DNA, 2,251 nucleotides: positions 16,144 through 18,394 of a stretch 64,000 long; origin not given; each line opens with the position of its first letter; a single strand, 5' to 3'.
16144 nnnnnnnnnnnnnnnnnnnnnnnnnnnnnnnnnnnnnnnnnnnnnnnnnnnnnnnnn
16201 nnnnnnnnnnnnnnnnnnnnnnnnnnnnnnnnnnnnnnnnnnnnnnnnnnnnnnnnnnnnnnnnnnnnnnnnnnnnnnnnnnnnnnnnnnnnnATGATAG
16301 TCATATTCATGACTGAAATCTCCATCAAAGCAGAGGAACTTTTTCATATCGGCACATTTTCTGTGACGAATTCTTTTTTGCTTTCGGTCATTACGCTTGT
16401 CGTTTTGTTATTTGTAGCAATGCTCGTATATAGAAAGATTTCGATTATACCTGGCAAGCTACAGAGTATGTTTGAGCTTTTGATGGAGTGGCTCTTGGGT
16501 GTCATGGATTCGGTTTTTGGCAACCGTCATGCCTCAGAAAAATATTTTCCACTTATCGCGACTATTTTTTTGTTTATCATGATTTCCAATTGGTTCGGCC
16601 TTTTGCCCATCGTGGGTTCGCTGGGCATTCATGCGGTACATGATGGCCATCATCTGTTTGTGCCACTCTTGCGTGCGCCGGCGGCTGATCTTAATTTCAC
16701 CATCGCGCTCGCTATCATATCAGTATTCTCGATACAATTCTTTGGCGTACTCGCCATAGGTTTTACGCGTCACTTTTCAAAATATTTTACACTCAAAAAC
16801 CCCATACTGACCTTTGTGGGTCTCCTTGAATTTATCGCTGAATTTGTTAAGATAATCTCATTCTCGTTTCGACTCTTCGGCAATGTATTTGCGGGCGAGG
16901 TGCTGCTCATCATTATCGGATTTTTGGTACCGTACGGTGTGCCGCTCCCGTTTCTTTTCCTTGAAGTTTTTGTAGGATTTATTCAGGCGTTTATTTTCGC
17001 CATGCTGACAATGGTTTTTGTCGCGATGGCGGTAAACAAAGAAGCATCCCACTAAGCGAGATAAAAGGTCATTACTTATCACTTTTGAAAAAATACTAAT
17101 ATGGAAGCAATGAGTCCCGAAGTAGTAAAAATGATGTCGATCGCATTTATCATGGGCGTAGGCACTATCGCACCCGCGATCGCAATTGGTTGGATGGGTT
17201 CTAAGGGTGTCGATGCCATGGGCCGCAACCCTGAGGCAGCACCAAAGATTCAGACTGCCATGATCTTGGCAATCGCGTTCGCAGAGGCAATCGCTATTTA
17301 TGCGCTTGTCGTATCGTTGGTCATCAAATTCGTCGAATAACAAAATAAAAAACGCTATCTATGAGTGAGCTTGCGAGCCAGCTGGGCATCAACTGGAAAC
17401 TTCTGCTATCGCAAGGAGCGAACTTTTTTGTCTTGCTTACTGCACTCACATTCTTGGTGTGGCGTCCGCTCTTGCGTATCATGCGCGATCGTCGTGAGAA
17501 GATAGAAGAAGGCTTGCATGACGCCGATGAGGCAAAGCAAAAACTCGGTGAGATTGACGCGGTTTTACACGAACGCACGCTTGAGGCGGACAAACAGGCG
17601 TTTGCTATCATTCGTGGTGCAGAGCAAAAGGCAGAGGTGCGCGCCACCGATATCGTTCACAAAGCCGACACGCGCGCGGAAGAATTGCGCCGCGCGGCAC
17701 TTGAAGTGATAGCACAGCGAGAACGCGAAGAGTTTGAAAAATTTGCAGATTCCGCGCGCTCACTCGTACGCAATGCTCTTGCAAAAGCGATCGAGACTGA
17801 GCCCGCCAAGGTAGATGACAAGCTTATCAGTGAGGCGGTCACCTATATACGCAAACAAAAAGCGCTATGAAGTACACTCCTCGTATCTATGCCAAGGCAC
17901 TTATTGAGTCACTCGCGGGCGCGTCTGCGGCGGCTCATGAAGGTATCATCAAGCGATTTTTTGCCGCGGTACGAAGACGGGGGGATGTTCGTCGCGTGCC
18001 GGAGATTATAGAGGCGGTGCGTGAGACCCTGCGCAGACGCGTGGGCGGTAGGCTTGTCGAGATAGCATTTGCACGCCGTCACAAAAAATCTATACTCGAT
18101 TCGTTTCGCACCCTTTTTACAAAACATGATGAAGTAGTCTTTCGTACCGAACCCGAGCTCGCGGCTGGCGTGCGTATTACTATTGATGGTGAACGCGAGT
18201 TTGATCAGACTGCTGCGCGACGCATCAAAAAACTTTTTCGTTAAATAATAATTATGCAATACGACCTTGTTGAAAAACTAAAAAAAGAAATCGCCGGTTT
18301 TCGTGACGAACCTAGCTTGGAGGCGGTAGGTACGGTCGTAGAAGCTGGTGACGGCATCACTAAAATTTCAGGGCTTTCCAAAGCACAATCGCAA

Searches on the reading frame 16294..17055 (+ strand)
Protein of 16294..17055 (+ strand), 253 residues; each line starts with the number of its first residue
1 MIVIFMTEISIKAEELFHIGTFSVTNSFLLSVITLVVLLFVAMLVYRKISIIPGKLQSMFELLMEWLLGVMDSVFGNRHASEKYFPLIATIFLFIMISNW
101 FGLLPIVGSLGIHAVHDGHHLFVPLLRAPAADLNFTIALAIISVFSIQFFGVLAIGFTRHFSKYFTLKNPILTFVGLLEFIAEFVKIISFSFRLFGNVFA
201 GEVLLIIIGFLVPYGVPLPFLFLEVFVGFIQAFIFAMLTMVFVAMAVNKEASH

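Call 11: find_homologous_proteins(query=window:16294-17055:+, max_evalue=1e-20)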
Query window:16294-17055:+ (253 aa): 7967 proteins with E <= 1e-20 among 8000 candidates; the best 120 are listed.
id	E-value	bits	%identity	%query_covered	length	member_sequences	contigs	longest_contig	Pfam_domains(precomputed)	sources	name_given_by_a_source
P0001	6.1e-148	509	100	98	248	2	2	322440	PF00119.26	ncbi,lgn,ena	ncbi:MAG: F0F1 ATP synthase subunit A [Patescibacteria group bacterium]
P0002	4.1e-136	471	89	100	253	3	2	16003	PF00119.26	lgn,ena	-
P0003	4.4e-132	457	88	98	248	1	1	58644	PF00119.26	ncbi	-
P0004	1.2e-131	456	87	98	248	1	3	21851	PF00119.26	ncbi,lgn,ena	-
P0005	1.8e-131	455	89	98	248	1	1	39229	PF00119.26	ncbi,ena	-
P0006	3.4e-131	454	87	98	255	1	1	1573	PF00119.26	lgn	-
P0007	1.5e-130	452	88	98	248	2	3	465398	PF00119.26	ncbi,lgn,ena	ncbi:MAG: F0F1 ATP synthase subunit A [Patescibacteria group bacterium]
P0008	2.5e-130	452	86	98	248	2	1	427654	PF00119.26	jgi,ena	-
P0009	2.9e-127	442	85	98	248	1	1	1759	PF00119.26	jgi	jgi:F-type H+-transporting ATPase subunit a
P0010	2.8e-111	389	75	98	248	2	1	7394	PF00119.26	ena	-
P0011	9.9e-110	384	75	98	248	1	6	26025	PF00119.26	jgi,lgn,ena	-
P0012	8.9e-109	381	72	98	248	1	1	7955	PF00119.26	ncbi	-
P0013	1.0e-106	374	73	98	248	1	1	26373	PF00119.26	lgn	-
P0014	9.0e-106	371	73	98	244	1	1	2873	PF00119.26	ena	-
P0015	2.3e-105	370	71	98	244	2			PF00119.26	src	-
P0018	2.4e-104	367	73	98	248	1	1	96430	PF00119.26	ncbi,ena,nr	ncbi:MAG: F0F1 ATP synthase subunit A [bacterium]|nr:F0F1 ATP synthase subunit A [bacterium]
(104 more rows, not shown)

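Call 12: find_encoding_contigs(protein=P0007, flank=3000, max_places=3)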
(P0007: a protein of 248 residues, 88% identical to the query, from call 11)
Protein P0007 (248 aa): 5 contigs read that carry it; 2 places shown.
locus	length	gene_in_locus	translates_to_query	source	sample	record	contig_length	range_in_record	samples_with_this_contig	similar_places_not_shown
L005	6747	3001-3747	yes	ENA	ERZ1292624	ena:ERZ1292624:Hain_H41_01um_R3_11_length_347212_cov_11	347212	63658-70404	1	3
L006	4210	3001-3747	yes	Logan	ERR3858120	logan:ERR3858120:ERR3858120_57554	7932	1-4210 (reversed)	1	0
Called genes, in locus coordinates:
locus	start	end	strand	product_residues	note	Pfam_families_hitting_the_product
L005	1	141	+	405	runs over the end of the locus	PF22807:TrAA12, PF23500:DUF7133 (faint), PF24684:Vgb_lyase (faint), PF07995:GSDH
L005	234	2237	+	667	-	-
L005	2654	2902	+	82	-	-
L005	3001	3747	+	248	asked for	PF00119:ATP-synt_A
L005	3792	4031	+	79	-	PF00137:ATP-synt_C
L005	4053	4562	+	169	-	PF00430:ATP-synt_B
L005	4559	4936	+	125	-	-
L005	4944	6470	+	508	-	PF02874:ATP-synt_ab_N, PF00006:ATP-synt_ab, PF00306:ATP-synt_ab_C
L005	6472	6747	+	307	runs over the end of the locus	PF00231:ATP-synt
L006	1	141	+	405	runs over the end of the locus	PF22807:TrAA12, PF23500:DUF7133 (faint), PF24684:Vgb_lyase (faint), PF07995:GSDH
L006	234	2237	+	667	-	-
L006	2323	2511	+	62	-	-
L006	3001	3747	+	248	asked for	PF00119:ATP-synt_A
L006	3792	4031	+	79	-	PF00137:ATP-synt_C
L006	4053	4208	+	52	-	?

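Call 13: find_encoding_contigs(protein=P0008, flank=3000, max_places=3)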
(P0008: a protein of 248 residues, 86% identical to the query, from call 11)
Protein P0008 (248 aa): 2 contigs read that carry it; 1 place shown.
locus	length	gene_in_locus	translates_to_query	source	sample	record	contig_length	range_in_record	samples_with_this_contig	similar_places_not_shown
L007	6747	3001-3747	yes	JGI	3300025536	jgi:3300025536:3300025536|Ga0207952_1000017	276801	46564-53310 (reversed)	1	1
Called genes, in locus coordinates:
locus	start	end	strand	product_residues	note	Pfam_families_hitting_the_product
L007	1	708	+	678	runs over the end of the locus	-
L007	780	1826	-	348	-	-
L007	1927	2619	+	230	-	PF00702:Hydrolase, PF12710:HAD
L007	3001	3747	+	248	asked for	PF00119:ATP-synt_A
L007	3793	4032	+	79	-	PF00137:ATP-synt_C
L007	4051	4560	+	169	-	PF00430:ATP-synt_B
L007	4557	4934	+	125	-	-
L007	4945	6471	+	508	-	PF02874:ATP-synt_ab_N, PF00006:ATP-synt_ab, PF00306:ATP-synt_ab_C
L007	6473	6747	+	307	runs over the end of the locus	PF00231:ATP-synt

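Call 14: find_encoding_contigs(protein=P0011, flank=3000, max_places=3)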
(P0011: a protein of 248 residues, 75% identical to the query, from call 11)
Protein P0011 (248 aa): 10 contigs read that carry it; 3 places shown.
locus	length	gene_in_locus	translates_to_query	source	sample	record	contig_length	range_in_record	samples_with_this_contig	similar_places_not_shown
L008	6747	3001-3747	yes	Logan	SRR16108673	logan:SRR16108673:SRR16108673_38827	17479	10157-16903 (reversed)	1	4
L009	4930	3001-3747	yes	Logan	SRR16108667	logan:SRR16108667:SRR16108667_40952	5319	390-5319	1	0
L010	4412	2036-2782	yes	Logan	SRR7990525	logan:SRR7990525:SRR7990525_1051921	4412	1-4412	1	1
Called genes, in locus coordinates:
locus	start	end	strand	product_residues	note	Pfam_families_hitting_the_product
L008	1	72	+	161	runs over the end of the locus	-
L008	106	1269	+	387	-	PF05559:DUF763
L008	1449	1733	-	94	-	-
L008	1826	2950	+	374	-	PF01180:DHO_dh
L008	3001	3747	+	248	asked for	PF00119:ATP-synt_A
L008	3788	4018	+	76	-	PF00137:ATP-synt_C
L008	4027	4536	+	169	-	PF00430:ATP-synt_B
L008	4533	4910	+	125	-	PF00213:OSCP (weak)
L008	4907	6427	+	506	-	PF02874:ATP-synt_ab_N (weak), PF00006:ATP-synt_ab, PF00306:ATP-synt_ab_C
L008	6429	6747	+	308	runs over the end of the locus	PF00231:ATP-synt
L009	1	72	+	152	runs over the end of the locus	?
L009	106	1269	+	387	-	PF05559:DUF763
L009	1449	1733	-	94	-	-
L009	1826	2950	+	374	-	PF01180:DHO_dh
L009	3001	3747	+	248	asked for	PF00119:ATP-synt_A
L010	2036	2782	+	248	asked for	PF00119:ATP-synt_A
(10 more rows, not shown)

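Call 15: find_encoding_contigs(protein=P0018, flank=3000, max_places=3)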
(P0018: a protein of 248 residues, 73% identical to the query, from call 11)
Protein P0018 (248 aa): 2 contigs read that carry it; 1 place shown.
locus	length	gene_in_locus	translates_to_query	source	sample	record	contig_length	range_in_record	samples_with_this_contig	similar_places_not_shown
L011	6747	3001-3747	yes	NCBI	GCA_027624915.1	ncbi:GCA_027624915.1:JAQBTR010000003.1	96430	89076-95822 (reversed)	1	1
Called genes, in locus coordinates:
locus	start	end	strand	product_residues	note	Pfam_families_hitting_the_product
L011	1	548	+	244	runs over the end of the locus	PF00005:ABC_tran, PF13304:AAA_21 (faint)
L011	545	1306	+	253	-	PF01061:ABC2_membrane, PF12698:ABC2_membrane_3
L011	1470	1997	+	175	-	PF13563:2_5_RNA_ligase2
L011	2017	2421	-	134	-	-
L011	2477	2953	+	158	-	PF00782:DSPc, PF22784:PTP-SAK, PF22741:PTP-NADK (faint), PF22785:Tc-R-P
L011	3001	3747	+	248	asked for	PF00119:ATP-synt_A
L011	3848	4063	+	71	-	PF00137:ATP-synt_C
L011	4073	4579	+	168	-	PF00430:ATP-synt_B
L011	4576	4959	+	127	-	PF00213:OSCP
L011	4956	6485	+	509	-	PF02874:ATP-synt_ab_N (weak), PF00006:ATP-synt_ab, PF00306:ATP-synt_ab_C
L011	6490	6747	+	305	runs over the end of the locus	PF00231:ATP-synt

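Call 30: find_encoding_contigs(protein=P0003, flank=3000, max_places=2)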
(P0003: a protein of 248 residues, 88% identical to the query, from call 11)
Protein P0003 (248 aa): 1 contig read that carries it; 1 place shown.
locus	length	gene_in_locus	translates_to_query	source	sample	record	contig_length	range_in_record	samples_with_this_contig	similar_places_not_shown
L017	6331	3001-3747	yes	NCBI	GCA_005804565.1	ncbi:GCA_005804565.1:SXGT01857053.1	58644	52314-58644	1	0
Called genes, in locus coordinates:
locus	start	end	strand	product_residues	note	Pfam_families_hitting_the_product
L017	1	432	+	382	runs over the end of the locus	PF01702:TGT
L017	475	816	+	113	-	PF01588:tRNA_bind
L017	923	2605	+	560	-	-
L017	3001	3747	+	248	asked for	PF00119:ATP-synt_A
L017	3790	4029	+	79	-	PF00137:ATP-synt_C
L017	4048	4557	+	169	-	PF00430:ATP-synt_B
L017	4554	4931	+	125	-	-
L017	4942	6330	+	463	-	?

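Call 31: find_encoding_contigs(protein=P0004, flank=3000, max_places=2)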
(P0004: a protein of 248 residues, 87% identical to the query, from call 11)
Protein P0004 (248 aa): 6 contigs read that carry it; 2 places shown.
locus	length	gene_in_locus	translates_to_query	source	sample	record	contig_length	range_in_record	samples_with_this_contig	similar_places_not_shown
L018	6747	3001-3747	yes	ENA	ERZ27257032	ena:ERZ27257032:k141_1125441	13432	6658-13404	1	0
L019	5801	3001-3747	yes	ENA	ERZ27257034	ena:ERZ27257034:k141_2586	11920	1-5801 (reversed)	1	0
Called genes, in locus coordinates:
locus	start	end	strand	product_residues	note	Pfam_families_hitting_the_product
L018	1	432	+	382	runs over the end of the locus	PF01702:TGT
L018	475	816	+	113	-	PF01588:tRNA_bind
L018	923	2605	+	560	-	-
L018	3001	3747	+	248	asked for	PF00119:ATP-synt_A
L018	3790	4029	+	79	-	PF00137:ATP-synt_C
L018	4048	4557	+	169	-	PF00430:ATP-synt_B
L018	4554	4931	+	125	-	-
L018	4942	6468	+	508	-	PF02874:ATP-synt_ab_N, PF00006:ATP-synt_ab, PF00306:ATP-synt_ab_C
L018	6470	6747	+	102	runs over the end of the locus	?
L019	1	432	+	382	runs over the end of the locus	PF01702:TGT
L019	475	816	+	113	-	PF01588:tRNA_bind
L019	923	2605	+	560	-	-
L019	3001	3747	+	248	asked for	PF00119:ATP-synt_A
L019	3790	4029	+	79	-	PF00137:ATP-synt_C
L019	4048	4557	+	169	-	PF00430:ATP-synt_B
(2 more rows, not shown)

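Call 43: find_encoding_contigs(protein=P0002, flank=3000, max_places=2)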
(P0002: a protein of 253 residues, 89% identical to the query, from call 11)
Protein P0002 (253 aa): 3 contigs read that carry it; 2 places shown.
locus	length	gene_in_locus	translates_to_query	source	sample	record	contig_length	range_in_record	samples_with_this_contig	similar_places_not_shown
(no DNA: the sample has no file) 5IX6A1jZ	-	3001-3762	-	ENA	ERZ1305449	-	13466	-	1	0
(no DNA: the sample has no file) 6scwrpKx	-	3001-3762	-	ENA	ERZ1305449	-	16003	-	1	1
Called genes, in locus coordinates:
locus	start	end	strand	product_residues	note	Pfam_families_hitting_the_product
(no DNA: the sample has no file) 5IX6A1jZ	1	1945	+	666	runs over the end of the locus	-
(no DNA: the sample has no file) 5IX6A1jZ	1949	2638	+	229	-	PF00702:Hydrolase, PF12710:HAD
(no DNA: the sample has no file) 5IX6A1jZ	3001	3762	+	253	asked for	PF00119:ATP-synt_A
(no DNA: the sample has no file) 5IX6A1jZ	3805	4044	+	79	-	PF00137:ATP-synt_C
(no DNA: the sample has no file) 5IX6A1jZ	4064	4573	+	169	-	PF00430:ATP-synt_B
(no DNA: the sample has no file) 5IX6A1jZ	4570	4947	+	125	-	PF00213:OSCP (weak)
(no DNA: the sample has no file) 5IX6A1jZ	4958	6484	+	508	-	PF02874:ATP-synt_ab_N (weak), PF00006:ATP-synt_ab, PF00306:ATP-synt_ab_C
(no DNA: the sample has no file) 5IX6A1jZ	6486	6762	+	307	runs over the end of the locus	PF00231:ATP-synt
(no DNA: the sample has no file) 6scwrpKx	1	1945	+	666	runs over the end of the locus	-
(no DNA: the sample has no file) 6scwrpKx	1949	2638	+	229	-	PF00702:Hydrolase, PF12710:HAD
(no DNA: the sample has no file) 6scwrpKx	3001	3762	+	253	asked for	PF00119:ATP-synt_A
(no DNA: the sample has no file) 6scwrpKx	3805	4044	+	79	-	PF00137:ATP-synt_C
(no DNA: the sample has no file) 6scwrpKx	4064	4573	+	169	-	PF00430:ATP-synt_B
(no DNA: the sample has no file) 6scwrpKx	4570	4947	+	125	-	PF00213:OSCP (weak)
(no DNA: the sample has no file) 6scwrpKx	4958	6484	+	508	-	PF02874:ATP-synt_ab_N (weak), PF00006:ATP-synt_ab, PF00306:ATP-synt_ab_C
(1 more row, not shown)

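Call 44: find_encoding_contigs(protein=P0005, flank=3000, max_places=2)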
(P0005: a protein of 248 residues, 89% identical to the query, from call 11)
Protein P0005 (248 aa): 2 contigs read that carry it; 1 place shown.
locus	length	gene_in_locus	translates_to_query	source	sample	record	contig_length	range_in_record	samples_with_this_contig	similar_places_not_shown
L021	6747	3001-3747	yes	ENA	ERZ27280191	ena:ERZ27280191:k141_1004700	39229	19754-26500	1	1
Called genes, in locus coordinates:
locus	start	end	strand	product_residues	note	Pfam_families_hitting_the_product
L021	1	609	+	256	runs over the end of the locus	PF01061:ABC2_membrane, PF12698:ABC2_membrane_3 (weak)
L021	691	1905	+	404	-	PF22807:TrAA12, PF21959:DUF6923 (faint), PF24684:Vgb_lyase (faint), PF07995:GSDH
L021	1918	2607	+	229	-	PF00702:Hydrolase, PF12710:HAD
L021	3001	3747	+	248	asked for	PF00119:ATP-synt_A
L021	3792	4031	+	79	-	PF00137:ATP-synt_C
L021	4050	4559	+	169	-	PF00430:ATP-synt_B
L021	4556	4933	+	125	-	PF00213:OSCP (weak)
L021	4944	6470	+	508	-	PF02874:ATP-synt_ab_N, PF00006:ATP-synt_ab, PF00306:ATP-synt_ab_C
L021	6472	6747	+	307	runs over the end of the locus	PF00231:ATP-synt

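Call 71: find_encoding_contigs(protein=P0018, flank=9000, max_places=1)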
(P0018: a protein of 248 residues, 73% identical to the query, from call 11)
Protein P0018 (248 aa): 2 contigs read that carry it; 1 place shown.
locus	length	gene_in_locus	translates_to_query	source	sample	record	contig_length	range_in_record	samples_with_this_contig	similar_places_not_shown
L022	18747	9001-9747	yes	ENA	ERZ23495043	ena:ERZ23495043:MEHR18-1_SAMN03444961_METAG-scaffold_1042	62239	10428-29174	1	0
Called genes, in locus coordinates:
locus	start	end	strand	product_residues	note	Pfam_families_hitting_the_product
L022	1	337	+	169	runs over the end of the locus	PF02600:DsbB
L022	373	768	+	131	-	-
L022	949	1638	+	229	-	PF20260:PUA_4 (weak), PF04452:Methyltrans_RNA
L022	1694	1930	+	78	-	PF04070:DUF378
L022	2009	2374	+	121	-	-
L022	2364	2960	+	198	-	PF09335:VTT_dom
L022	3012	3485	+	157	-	-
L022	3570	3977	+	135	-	PF08570:DUF1761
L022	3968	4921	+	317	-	PF01988:VIT1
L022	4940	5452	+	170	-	-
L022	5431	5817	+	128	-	-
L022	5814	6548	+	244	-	PF00005:ABC_tran, PF13304:AAA_21 (faint)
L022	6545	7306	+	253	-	PF01061:ABC2_membrane, PF12698:ABC2_membrane_3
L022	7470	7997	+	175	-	PF10469:AKAP7_NLS (faint), PF13563:2_5_RNA_ligase2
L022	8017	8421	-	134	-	-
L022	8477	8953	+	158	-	PF00782:DSPc, PF22784:PTP-SAK, PF22741:PTP-NADK (faint), PF22785:Tc-R-P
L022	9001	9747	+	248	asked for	PF00119:ATP-synt_A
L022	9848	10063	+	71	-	PF00137:ATP-synt_C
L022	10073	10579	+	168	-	PF00430:ATP-synt_B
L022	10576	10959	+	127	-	PF00213:OSCP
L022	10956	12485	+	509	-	PF02874:ATP-synt_ab_N (weak), PF00006:ATP-synt_ab, PF00306:ATP-synt_ab_C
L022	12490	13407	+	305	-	PF00231:ATP-synt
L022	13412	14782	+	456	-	PF02874:ATP-synt_ab_N, PF00006:ATP-synt_ab, PF22919:ATP-synt_VA_C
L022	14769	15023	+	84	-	PF02823:ATP-synt_DE_N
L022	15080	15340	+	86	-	-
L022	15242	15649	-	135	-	-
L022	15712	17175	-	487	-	PF19293:CdaA_N, PF02457:DAC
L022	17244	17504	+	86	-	PF01035:DNA_binding_1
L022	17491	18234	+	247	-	PF00657:Lipase_GDSL, PF13472:Lipase_GDSL_2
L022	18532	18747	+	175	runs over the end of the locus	PF01931:NTPase_I-T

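Call 72: find_encoding_contigs(protein=P0011, flank=9000, max_places=1)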
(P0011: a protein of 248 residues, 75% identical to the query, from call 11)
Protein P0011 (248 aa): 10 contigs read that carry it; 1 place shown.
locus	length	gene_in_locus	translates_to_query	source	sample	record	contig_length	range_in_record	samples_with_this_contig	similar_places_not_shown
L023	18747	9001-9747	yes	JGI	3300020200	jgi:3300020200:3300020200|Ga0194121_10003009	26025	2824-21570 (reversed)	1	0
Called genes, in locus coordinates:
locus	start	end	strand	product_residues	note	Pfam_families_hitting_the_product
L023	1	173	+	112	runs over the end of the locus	PF01329:Pterin_4a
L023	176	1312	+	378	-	PF01702:TGT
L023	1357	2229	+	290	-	-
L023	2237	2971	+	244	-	PF00005:ABC_tran, PF13304:AAA_21 (faint)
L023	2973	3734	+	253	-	PF01061:ABC2_membrane, PF12698:ABC2_membrane_3 (weak)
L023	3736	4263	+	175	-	PF02834:LigT_PEase (faint), PF13563:2_5_RNA_ligase2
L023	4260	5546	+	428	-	PF22807:TrAA12, PF07995:GSDH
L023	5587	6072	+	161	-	-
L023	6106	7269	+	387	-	PF05559:DUF763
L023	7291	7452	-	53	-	-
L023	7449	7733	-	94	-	-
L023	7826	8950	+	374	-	PF01180:DHO_dh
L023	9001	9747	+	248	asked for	PF00119:ATP-synt_A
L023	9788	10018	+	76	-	PF00137:ATP-synt_C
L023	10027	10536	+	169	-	PF00430:ATP-synt_B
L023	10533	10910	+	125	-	PF00213:OSCP (weak)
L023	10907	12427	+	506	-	PF02874:ATP-synt_ab_N (weak), PF00006:ATP-synt_ab, PF00306:ATP-synt_ab_C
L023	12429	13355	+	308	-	PF00231:ATP-synt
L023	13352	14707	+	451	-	PF02874:ATP-synt_ab_N, PF00006:ATP-synt_ab, PF22919:ATP-synt_VA_C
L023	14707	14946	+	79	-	PF02823:ATP-synt_DE_N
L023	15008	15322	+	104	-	-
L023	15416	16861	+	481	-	PF02195:ParB_N, PF17762:HTH_ParB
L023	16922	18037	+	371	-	PF01168:Ala_racemase_N, PF00842:Ala_racemase_C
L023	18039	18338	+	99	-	PF12647:RNHCP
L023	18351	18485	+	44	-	-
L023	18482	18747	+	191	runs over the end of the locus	-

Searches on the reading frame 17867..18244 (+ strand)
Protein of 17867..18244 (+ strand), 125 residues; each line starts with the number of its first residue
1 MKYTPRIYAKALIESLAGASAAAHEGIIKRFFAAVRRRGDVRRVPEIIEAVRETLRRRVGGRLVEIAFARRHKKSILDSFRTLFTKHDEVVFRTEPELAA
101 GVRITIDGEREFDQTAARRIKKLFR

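Call 70: search_protein_families(library=pfam, proteins=[window:17867-18244:+], max_evalue=0.1)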
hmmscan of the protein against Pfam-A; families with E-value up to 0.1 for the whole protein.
window:17867-18244:+ (125 aa): 3 families
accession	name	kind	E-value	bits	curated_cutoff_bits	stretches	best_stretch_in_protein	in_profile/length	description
PF00213.23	OSCP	-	0.00015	22.4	22.3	1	10-123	54-168/172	ATP synthase delta (OSCP) subunit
PF05719.16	GPP34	-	0.027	14.9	29.1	1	32-109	68-143/201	Golgi phosphoprotein 3 (GPP34)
PF17918.6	TetR_C_15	-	0.076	14.1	26.8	0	58-102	29-73/108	Tetracyclin repressor-like, C-terminal domain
